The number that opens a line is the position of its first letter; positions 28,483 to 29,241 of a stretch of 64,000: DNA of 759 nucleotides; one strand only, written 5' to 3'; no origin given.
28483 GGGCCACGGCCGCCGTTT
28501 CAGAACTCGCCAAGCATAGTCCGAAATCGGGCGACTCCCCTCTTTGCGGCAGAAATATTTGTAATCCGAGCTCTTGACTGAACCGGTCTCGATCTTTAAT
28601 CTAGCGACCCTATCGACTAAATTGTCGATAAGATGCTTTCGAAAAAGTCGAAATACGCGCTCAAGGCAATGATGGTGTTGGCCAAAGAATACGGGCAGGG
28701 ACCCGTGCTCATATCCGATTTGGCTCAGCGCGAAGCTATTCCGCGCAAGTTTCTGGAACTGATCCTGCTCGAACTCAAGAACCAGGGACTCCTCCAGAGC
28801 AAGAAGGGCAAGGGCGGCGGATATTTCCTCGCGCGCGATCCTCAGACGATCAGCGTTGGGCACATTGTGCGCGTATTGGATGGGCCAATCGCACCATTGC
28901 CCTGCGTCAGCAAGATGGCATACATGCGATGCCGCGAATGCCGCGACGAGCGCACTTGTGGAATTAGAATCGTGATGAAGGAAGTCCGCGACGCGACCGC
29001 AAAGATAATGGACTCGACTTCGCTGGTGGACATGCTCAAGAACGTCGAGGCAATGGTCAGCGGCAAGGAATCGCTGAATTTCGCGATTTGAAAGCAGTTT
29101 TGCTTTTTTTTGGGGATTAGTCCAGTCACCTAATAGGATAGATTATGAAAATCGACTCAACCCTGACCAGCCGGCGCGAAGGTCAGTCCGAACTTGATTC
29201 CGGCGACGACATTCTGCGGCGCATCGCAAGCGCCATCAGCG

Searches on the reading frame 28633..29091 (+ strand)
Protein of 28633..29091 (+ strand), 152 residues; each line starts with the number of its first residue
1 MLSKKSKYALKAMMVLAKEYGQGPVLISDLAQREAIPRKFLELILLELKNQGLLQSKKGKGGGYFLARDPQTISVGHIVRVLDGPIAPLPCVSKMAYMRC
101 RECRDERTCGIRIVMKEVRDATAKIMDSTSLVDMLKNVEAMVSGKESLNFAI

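Call 113: search_protein_families(library=pfam, proteins=[window:28633-29091:+], max_evalue=0.001)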
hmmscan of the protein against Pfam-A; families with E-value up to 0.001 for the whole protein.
window:28633-29091:+ (152 aa): 1 family
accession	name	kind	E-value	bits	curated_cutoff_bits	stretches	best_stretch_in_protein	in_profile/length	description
PF02082.26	Rrf2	-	1.3e-36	126.1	30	1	2-136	1-131/132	Iron-dependent Transcriptional regulator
